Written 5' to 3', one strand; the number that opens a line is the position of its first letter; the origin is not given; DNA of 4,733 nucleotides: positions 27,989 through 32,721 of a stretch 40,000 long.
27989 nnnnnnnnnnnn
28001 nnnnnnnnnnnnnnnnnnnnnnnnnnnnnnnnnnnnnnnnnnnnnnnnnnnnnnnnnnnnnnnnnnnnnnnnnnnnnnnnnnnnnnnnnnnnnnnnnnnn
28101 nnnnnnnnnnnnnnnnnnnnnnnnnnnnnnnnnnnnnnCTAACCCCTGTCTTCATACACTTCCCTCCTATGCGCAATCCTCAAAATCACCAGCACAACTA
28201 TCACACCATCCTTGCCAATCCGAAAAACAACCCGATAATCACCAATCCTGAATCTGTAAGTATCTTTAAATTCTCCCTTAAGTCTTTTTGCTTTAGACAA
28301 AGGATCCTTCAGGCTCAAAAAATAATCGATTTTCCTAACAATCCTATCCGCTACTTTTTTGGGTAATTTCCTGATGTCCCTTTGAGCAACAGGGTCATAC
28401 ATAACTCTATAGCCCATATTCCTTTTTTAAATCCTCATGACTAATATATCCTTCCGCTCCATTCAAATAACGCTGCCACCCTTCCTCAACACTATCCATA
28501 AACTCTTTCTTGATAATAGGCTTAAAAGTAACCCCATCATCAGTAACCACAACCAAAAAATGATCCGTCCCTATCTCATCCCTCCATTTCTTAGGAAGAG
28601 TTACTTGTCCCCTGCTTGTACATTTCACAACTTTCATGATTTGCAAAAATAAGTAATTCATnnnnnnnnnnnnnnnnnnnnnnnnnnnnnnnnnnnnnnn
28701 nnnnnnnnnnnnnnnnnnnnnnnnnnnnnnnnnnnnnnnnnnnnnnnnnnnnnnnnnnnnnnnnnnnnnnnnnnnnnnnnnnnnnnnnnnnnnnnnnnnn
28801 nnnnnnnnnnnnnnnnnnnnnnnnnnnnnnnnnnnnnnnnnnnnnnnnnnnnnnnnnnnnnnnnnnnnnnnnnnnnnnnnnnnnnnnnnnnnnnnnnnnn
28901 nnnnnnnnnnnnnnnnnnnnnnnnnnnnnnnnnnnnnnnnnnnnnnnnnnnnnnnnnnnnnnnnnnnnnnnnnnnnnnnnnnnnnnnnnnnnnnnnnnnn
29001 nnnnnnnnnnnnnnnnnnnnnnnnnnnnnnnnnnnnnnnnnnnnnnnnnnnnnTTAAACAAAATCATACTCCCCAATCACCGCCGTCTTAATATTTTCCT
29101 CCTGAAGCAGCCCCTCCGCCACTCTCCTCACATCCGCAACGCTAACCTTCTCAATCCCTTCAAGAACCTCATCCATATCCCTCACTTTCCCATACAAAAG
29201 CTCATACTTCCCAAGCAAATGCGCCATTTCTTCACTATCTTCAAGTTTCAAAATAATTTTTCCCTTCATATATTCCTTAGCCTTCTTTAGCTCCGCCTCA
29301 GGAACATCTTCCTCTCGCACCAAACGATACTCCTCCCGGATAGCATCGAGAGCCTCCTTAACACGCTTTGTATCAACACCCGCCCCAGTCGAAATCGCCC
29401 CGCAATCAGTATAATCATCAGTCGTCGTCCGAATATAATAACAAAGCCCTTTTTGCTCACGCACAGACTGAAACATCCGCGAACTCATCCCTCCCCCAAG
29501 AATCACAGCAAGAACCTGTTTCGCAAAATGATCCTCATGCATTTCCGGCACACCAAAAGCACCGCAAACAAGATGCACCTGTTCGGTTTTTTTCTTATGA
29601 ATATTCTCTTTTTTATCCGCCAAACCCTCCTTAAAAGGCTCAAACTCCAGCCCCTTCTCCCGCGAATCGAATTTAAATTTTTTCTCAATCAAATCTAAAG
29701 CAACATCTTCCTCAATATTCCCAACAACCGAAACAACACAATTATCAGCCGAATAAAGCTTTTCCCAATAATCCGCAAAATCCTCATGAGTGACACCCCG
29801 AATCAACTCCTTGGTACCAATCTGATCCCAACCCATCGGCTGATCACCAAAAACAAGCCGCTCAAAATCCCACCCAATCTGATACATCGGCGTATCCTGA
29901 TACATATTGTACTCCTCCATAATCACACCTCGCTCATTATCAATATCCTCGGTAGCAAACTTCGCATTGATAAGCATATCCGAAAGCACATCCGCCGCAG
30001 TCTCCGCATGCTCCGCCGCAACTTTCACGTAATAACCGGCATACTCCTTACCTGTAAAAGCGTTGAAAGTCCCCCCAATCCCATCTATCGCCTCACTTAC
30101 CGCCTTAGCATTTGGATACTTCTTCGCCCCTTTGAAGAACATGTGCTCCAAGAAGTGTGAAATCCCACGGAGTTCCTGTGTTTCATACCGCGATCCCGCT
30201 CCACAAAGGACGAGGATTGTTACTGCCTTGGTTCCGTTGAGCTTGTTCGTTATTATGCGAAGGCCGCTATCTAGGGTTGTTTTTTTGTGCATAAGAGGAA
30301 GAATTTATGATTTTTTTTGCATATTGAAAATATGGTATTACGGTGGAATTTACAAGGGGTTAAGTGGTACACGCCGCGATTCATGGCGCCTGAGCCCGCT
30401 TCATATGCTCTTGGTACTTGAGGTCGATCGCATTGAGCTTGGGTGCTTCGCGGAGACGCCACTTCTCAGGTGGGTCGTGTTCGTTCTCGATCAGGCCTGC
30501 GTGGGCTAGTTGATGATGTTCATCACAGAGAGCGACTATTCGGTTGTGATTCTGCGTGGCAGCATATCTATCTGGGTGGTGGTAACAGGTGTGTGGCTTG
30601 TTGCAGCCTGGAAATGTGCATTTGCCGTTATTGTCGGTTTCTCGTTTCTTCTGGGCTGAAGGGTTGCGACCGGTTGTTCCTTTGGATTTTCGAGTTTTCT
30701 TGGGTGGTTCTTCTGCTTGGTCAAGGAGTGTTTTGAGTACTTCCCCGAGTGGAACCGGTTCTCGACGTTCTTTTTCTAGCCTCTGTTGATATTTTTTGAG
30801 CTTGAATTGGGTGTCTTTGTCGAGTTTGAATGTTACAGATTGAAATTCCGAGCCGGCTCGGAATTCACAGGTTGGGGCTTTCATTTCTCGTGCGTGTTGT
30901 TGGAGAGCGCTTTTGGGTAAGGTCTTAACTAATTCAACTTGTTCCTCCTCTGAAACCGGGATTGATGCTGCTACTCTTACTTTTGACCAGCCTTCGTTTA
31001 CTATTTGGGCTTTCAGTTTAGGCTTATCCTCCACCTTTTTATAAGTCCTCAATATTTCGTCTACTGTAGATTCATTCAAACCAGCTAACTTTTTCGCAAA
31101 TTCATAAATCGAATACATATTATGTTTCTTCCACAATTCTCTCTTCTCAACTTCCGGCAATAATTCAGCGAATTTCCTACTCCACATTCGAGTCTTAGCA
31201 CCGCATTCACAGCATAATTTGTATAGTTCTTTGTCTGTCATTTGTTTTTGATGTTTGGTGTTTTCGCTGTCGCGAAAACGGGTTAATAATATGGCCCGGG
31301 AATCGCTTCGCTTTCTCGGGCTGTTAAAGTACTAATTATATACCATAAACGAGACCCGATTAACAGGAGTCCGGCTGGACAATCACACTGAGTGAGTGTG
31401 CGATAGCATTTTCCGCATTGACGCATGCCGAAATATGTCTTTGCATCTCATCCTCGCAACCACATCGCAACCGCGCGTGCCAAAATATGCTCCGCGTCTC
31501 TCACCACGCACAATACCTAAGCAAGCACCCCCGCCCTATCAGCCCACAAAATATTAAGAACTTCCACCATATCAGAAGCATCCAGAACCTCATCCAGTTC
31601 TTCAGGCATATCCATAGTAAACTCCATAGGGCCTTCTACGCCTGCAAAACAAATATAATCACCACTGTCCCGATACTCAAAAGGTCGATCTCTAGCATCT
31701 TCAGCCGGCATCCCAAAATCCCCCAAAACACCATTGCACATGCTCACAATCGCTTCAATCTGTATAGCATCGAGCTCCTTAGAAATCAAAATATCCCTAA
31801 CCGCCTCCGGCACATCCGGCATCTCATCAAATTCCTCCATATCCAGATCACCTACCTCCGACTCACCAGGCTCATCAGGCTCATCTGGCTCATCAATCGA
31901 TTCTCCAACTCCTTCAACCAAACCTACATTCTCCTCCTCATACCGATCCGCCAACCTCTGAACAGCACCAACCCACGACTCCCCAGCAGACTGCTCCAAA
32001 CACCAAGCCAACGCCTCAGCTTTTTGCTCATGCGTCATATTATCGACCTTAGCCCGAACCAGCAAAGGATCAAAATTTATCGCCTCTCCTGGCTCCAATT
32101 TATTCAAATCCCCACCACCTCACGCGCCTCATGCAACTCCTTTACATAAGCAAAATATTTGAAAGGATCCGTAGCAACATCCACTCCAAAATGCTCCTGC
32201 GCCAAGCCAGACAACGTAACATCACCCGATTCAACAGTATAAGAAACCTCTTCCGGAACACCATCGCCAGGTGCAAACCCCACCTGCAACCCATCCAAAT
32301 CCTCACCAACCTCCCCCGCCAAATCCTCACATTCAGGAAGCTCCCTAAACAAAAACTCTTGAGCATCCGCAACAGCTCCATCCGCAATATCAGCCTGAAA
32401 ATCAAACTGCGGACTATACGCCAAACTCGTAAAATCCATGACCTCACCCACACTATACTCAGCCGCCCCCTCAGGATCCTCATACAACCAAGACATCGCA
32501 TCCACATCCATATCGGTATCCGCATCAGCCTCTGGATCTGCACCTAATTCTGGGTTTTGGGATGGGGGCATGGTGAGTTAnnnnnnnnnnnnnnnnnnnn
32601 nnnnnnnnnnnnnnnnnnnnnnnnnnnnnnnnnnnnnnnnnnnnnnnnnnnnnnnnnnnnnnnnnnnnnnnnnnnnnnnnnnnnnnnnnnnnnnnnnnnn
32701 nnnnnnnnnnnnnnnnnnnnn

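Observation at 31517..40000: Orphan 8.5-kb two-operon cluster of signal-less, highly acidic proteins (giant HD-domain membrane protein + LysM-like proteins + private repeat module): candidate undescribed system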

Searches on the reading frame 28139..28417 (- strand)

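Call 19: search_protein_families(library=pfam, proteins=[window:28139-28417:-], max_evalue=5)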
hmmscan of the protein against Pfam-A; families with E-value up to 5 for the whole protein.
window:28139-28417:- (92 aa): 2 families
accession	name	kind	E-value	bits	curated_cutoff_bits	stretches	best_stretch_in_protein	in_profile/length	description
PF05016.21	ParE_toxin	-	1.5e-12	48.3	23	1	5-88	1-89/89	ParE toxin of type II toxin-antitoxin system, parDE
PF05973.20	Gp49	-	0.0046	17.4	23.9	1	14-78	2-69/90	Phage derived protein Gp49-like (DUF891)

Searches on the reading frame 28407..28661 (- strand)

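Call 19: search_protein_families(library=pfam, proteins=[window:28407-28661:-], max_evalue=5)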
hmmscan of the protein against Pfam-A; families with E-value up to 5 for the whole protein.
window:28407-28661:- (84 aa): 2 families
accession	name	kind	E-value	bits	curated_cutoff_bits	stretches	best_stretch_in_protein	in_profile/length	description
PF04014.23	MazE_antitoxin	-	5.1e-05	23.6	24.7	1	11-43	1-36/48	Antidote-toxin recognition MazE, bacterial antitoxin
PF00917.32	MATH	-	0.086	13.5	21.2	1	21-82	49-99/113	MATH domain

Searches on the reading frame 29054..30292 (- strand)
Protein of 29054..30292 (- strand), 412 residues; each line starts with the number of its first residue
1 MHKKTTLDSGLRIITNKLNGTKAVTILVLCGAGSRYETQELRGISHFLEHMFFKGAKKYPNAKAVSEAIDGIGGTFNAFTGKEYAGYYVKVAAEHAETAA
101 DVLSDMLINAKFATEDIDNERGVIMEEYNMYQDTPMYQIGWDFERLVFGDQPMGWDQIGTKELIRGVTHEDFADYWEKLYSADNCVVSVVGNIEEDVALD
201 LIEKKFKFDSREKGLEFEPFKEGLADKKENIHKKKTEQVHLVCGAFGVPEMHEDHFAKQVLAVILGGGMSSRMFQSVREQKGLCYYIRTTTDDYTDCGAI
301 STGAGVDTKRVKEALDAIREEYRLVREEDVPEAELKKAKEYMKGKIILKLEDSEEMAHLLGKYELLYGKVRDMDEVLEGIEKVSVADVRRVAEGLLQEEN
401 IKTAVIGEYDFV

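Call 8: search_protein_families(library=pfam, proteins=[window:29054-30292:-], max_evalue=0.01)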
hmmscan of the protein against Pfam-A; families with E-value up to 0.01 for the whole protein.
window:29054-30292:- (412 aa): 2 families
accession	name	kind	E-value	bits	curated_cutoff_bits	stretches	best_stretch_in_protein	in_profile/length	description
PF05193.26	Peptidase_M16_C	-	6.5e-40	137.4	23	1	167-340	2-179/181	Peptidase M16 inactive domain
PF00675.25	Peptidase_M16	-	2.4e-33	115.6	22.3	1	13-135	2-123/149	Insulinase (Peptidase family M16)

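Call 22: find_related_loci(query=window:29054-30292:-, collection=genome_contigs, flank=10000)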
Query window:29054-30292:- (412 aa) in genome_contigs; peptide patterns used: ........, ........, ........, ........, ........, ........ (x = any residue, [..] = any of these).
599 stretches matched a pattern (row limit reached: there are more); 596 encode a relative of the query (tblastn E <= 1e-3); the best 80 are kept; 80 distinct loci.
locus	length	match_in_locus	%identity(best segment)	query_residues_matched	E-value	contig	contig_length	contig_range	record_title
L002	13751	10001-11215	70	3-407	0e+0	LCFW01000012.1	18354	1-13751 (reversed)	MAG: Candidatus Peregrinibacteria bacterium GW2011_GWF2_43_17 UV80_C0012, whole genome shotgun sequence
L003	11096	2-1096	74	43-407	0e+0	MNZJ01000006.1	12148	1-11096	MAG: Candidatus Peregrinibacteria bacterium CG2_30_44_17 cg2_3.0_scaffold_5161_c, whole genome shotgun sequence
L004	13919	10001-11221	66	1-407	0e+0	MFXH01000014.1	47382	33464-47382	MAG: Candidatus Peregrinibacteria bacterium RIFOXYA2_FULL_41_18 rifoxya2_full_scaffold_458, whole genome shotgun sequenc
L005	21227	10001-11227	64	1-410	3e-174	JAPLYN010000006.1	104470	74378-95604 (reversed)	MAG: Candidatus Peregrinibacteria bacterium isolate LacPavin_0818_WC45_MAG_38_18 LacPavin_0818_WC45_scaffold_204480, who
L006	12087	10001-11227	64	1-410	9e-174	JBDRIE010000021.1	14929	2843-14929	MAG: Nitrospirota bacterium isolate MEGAHIT-group-1.569 k141_7266344, whole genome shotgun sequence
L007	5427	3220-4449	62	1-410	2e-176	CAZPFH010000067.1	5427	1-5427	MAG TPA_asm: uncultured Candidatus Peribacteria bacterium isolate SRP332253_co1_95 genome assembly, contig: NODE_23942_l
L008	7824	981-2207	63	1-410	4e-173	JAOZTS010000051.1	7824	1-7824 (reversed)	MAG: Candidatus Gracilibacteria bacterium isolate GMC8_bin_43 GMC8_10574_length_7824_cov_6.048269, whole genome shotgun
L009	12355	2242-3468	61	1-409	4e-171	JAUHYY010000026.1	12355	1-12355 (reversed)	MAG: bacterium isolate 3_bin.90 NODE_6023_length_12355_cov_1.028541, whole genome shotgun sequence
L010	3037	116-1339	63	1-409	3e-177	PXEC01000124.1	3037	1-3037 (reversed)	MAG: Candidatus Peregrinibacteria bacterium isolate T3Sed10_362m T3-Sed10-C101541, whole genome shotgun sequence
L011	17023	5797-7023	61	1-410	2e-166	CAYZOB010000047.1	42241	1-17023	MAG TPA_asm: uncultured Candidatus Peribacteria bacterium isolate binchicken_co203_530 genome assembly, contig: k141_295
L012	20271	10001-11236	60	1-410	3e-166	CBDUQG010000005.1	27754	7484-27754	MAG TPA_asm: uncultured bacterium isolate SRR18550247_binner123_Refined_20 genome assembly, contig: ERZ25074849.27, whol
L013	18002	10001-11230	62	1-410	4e-167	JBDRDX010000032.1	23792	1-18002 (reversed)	MAG: Patescibacteria group bacterium isolate MEGAHIT-group-1.284 k141_1089011, whole genome shotgun sequence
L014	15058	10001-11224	61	1-409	4e-166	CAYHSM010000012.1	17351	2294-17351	MAG TPA_asm: uncultured Candidatus Peribacteria bacterium isolate ERP119705_co15_234 genome assembly, contig: NODE_3319_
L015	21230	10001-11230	59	1-410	2e-165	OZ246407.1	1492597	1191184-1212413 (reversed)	MAG: uncultured Candidatus Peribacteria bacterium isolate ERP124720_co1_61 genome assembly, chromosome: 1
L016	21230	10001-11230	60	1-410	6e-165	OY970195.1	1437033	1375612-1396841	MAG: Candidatus Peregrinibacteria bacterium isolate MFD02416.bin.c.20 genome assembly, chromosome: 1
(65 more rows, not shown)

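Call 81: search_protein_families(library=pfam, proteins=[L002:8265-9932:+, L004:7645-9927:+, L004:4922-7303:+, L002:6802-7830:+], max_evalue=0.1)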
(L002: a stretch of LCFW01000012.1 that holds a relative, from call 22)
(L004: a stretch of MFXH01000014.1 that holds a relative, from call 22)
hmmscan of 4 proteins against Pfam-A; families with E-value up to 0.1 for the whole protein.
L002:8265-9932:+ (555 aa): 1 family
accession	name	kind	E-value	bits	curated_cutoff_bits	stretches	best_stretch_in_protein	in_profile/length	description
PF15592.11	Imm41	-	0.091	13.2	26.9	0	374-458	20-103/112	Immunity protein 41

L004:7645-9927:+ (760 aa): 1 family
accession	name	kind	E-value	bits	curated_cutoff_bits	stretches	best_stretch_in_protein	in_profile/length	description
PF01476.26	LysM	-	0.056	13.8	20.9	0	159-180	1-21/43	LysM domain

L004:4922-7303:+ (793 aa): 1 family
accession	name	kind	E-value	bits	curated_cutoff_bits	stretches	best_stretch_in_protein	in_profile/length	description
PF00648.27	Peptidase_C2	-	6.2e-08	32.5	23.8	1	438-537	39-138/297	Calpain family cysteine protease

L002:6802-7830:+ (342 aa): 3 families
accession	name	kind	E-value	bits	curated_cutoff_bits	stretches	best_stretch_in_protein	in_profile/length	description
PF14213.11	DUF4325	-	3.4e-15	55.9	23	1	278-333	1-64/64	STAS-like domain of unknown function (DUF4325)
PF13581.12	HATPase_c_2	-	1.5e-05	25.5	27.4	1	97-198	21-113/127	Histidine kinase-like ATPase domain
PF02518.31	HATPase_c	-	2.6e-05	25.1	26.4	1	110-234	8-108/111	Histidine kinase-, DNA gyrase B-, and HSP90-like ATPase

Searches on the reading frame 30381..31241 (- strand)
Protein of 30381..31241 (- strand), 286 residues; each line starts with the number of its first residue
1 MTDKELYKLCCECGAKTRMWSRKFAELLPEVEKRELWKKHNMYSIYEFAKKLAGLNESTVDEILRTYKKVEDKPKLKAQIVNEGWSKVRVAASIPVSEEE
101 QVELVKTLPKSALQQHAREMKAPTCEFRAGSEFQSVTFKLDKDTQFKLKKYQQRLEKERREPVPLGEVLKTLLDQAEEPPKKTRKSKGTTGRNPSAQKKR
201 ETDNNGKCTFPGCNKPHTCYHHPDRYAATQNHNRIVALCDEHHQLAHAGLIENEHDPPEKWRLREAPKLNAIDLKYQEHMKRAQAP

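Call 8: search_protein_families(library=pfam, proteins=[window:30381-31241:-], max_evalue=0.01)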
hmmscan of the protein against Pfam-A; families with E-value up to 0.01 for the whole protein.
window:30381-31241:- (286 aa): 0 families

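Call 19: search_protein_families(library=pfam, proteins=[window:30381-31241:-], max_evalue=5)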
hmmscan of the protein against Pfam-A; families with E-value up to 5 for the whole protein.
window:30381-31241:- (286 aa): 3 families
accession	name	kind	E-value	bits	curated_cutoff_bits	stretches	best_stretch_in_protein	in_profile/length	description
PF17388.7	GP24_25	-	0.069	14.1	27.4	1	131-164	16-48/124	Mycobacteriophage tail assembly protein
PF11616.13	EZH2_WD-Binding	-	0.13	12.7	25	1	73-90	10-27/30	WD repeat binding protein EZH2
PF16786.11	RecA_dep_nuc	-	0.2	12.3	26.9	1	208-256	20-66/103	Recombination enhancement, RecA-dependent nuclease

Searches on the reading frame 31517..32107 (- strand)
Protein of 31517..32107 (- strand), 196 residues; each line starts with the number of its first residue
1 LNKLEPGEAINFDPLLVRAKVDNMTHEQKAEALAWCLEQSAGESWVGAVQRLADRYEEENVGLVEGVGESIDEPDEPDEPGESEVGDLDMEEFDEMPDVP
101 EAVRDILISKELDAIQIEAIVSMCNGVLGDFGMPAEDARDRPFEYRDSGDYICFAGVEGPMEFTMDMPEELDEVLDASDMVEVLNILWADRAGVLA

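Call 6: search_protein_families(library=pfam, proteins=[window:31517-32107:-], max_evalue=1)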
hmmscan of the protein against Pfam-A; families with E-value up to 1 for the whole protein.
window:31517-32107:- (196 aa): 0 families

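Call 7: search_protein_families(library=ncbifam, proteins=[window:31517-32107:-], max_evalue=1)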
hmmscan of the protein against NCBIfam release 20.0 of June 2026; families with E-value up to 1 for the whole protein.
window:31517-32107:- (196 aa): 0 families

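Call 9: search_protein_families(library=phrogs, proteins=[window:31517-32107:-], max_evalue=0.1)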
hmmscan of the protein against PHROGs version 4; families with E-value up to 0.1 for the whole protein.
window:31517-32107:- (196 aa): 0 families

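Call 113: search_protein_families(library=padloc, proteins=[window:31517-32107:-], max_evalue=0.01)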
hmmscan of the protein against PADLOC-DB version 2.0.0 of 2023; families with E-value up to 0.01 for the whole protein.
window:31517-32107:- (196 aa): 0 families

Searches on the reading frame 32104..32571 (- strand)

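Call 6: search_protein_families(library=pfam, proteins=[window:32104-32571:-], max_evalue=1)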
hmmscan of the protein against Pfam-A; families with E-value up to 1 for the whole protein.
window:32104-32571:- (155 aa): 1 family
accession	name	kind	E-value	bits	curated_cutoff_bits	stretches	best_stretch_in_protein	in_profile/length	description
PF01476.26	LysM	-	0.075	13.4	20.9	1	111-133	1-21/43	LysM domain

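Call 7: search_protein_families(library=ncbifam, proteins=[window:32104-32571:-], max_evalue=1)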
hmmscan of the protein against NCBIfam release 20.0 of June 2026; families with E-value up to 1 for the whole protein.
window:32104-32571:- (155 aa): 0 families

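Call 9: search_protein_families(library=phrogs, proteins=[window:32104-32571:-], max_evalue=0.1)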
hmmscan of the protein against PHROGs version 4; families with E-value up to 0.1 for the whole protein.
window:32104-32571:- (155 aa): 0 families

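Call 113: search_protein_families(library=padloc, proteins=[window:32104-32571:-], max_evalue=0.01)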
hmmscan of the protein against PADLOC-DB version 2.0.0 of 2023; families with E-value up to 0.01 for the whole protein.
window:32104-32571:- (155 aa): 0 families
